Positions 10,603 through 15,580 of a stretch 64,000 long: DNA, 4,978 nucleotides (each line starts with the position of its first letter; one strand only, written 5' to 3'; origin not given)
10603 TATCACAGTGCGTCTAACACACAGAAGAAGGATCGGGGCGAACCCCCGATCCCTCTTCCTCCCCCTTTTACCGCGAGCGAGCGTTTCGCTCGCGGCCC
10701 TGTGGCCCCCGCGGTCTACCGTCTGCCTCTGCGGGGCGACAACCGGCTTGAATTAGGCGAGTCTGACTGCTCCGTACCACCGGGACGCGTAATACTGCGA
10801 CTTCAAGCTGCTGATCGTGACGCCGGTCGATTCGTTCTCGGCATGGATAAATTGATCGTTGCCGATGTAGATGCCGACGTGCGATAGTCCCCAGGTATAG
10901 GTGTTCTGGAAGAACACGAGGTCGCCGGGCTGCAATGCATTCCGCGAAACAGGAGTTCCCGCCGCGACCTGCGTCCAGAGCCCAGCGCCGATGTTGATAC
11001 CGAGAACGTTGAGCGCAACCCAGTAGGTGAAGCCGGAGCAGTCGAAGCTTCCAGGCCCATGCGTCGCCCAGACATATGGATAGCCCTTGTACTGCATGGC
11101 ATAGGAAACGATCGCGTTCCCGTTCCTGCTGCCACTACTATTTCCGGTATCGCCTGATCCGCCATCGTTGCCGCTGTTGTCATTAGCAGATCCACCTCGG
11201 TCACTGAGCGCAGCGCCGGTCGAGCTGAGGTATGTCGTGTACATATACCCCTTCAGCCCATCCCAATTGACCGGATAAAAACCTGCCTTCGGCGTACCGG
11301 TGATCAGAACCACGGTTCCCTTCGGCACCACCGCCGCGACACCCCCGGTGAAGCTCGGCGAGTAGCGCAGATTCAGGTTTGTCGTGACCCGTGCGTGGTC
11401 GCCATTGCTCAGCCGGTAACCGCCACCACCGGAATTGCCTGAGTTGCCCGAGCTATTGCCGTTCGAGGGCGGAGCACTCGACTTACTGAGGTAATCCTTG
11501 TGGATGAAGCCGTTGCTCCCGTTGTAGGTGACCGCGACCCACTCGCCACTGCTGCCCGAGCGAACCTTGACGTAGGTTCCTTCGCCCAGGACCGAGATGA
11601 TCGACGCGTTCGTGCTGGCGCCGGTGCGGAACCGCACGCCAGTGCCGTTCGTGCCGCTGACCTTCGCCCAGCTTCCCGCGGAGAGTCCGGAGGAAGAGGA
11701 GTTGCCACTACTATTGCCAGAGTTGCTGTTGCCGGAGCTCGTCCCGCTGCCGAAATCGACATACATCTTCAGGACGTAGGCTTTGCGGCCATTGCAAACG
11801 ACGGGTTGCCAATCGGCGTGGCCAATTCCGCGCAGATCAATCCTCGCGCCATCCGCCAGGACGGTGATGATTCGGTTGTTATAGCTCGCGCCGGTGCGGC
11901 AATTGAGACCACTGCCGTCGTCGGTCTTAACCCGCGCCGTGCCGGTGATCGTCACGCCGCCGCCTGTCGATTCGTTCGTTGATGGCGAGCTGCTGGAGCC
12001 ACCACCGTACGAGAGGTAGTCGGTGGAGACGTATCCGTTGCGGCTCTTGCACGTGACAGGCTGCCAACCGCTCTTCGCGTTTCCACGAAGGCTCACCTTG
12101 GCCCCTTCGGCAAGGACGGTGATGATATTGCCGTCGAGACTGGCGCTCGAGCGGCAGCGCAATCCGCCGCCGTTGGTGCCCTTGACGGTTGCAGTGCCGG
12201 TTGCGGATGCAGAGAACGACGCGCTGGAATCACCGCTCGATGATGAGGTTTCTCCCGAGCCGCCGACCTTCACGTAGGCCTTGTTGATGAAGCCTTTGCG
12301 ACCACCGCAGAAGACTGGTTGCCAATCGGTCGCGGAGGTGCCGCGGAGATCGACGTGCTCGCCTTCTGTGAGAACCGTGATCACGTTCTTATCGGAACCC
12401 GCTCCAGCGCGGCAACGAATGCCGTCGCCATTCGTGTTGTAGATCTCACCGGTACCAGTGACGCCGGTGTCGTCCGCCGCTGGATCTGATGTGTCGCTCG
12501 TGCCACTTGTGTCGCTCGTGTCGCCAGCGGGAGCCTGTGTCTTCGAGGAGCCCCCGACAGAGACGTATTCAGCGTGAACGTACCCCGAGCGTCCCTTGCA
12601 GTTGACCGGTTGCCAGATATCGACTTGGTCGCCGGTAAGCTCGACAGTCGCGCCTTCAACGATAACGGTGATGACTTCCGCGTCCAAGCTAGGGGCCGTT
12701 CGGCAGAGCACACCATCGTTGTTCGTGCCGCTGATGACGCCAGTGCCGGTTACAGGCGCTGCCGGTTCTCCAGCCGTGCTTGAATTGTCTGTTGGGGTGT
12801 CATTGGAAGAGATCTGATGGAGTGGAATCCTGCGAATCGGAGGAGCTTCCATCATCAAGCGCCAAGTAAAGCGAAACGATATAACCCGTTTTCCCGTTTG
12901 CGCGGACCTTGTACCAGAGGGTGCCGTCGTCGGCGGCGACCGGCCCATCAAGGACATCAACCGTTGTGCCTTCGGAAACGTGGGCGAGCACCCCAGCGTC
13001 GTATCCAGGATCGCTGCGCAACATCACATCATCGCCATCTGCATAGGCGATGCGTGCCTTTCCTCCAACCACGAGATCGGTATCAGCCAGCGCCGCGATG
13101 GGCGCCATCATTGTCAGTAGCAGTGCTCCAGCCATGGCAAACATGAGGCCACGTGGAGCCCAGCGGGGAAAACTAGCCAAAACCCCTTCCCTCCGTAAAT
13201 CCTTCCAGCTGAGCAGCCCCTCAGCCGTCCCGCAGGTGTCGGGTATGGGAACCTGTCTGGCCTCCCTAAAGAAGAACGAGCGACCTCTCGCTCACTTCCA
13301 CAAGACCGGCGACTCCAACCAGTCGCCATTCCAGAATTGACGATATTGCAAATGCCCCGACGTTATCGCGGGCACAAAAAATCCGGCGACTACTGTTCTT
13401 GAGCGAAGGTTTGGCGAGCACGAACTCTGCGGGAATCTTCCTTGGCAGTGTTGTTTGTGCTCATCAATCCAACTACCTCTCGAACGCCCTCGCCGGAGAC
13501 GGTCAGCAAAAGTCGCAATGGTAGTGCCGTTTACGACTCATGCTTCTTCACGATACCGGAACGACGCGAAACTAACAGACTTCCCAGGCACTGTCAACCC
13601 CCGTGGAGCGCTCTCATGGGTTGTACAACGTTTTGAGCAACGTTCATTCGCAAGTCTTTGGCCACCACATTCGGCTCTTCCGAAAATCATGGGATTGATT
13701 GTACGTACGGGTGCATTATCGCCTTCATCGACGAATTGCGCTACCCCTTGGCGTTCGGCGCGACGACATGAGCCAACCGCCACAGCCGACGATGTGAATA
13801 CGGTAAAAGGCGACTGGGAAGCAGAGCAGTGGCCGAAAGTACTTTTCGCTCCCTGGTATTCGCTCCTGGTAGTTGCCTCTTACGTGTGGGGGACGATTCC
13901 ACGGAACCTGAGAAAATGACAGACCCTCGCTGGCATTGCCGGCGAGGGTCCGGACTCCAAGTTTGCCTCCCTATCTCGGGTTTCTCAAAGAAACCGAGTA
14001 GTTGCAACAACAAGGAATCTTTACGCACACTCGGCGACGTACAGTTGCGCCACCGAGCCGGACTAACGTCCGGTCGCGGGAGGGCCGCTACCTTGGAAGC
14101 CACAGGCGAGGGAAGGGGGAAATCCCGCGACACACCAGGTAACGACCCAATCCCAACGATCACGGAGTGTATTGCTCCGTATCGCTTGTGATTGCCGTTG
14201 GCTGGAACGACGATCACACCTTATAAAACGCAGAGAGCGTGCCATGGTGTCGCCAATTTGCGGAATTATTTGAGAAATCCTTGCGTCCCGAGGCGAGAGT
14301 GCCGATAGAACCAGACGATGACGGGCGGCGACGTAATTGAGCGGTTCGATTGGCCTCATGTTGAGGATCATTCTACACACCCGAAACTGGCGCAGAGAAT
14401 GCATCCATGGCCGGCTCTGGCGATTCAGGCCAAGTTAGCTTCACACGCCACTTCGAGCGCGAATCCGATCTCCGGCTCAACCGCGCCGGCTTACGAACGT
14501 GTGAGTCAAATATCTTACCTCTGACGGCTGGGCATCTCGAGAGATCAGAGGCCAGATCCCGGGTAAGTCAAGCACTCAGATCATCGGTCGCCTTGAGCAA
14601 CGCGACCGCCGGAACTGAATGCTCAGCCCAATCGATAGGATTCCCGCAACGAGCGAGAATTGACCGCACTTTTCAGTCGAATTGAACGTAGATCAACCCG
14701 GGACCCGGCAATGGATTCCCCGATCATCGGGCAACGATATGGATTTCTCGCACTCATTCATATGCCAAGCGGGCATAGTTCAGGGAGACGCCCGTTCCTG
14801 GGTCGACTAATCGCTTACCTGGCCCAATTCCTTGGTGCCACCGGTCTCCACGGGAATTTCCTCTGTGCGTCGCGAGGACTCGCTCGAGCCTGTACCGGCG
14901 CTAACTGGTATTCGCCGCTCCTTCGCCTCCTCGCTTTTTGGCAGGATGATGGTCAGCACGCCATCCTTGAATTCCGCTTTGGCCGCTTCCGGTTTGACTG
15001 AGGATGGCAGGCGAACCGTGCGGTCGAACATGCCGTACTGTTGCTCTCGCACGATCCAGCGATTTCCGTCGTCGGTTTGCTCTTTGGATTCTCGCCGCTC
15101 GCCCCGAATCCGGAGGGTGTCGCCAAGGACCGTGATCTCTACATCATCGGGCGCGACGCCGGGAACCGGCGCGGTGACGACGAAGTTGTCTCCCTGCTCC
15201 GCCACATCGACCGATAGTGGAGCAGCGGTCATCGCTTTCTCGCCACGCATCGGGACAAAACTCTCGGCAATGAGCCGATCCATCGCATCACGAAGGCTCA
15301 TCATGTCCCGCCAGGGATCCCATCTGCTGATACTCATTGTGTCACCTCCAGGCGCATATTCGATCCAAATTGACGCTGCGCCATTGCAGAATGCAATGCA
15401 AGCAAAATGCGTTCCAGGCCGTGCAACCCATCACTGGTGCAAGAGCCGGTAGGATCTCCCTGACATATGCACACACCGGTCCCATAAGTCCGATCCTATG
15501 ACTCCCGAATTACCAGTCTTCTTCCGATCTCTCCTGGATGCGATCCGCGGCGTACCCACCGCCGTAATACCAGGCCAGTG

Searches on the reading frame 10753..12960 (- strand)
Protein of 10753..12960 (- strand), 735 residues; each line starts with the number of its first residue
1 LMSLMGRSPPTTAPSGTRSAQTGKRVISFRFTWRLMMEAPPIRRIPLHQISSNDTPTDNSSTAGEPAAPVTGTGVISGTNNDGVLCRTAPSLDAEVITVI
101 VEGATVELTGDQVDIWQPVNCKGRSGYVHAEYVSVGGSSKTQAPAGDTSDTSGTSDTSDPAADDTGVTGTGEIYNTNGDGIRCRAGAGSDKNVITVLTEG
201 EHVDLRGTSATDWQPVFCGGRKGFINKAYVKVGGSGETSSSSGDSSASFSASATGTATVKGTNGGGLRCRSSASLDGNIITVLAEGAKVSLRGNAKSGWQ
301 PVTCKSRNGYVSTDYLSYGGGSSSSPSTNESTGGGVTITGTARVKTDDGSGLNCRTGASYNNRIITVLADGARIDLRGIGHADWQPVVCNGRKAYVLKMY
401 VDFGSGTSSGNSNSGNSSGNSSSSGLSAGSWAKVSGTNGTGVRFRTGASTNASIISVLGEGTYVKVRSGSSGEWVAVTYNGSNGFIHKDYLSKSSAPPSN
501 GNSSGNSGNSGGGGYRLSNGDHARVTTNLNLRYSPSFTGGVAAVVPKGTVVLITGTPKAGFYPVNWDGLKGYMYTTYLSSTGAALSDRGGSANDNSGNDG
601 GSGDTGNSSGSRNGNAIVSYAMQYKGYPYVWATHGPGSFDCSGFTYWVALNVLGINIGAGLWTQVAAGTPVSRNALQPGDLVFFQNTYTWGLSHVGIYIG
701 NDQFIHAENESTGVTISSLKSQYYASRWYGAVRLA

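Call 48: search_protein_families(library=pfam, proteins=[window:10753-12960:-], max_evalue=0.001)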
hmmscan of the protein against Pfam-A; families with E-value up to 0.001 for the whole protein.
window:10753-12960:- (735 aa): 6 families
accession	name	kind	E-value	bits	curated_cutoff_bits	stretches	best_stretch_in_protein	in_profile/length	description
PF08239.17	SH3_3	-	2.6e-49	165.7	27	6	441-492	2-54/54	Bacterial SH3 domain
PF00877.26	NLPC_P60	-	5.5e-25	87.8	23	1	626-733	1-105/105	NlpC/P60 family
PF06347.19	SH3_4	-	1.2e-09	38.3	24.1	0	442-492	5-55/56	Bacterial SH3 domain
PF07653.23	SH3_2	-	9.4e-07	28.9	21.8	0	460-492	20-53/55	Variant SH3 domain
PF05257.22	CHAP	-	0.00031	21.6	26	1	640-699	10-67/81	CHAP domain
PF09857.14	YjhX_toxin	-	0.0006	20.2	27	0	279-314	10-45/85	Putative toxin of bacterial toxin-antitoxin pair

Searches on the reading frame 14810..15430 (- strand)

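Call 62: search_protein_families(library=pfam, proteins=[window:14810-15430:-], max_evalue=0.01)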
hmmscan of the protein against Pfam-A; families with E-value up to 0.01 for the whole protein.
window:14810-15430:- (207 aa): 3 families
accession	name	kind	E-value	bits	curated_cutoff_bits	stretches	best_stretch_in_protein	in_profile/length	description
PF00011.27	HSP20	-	6.7e-22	78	20.8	1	76-176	2-101/102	Hsp20/alpha crystallin family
PF17886.7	ArsA_HSP20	-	7.8e-08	32.2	22.5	1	81-161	2-61/63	HSP20-like domain found in ArsA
PF04969.22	CS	-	0.0098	17.3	21.3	0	80-165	9-78/78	CS domain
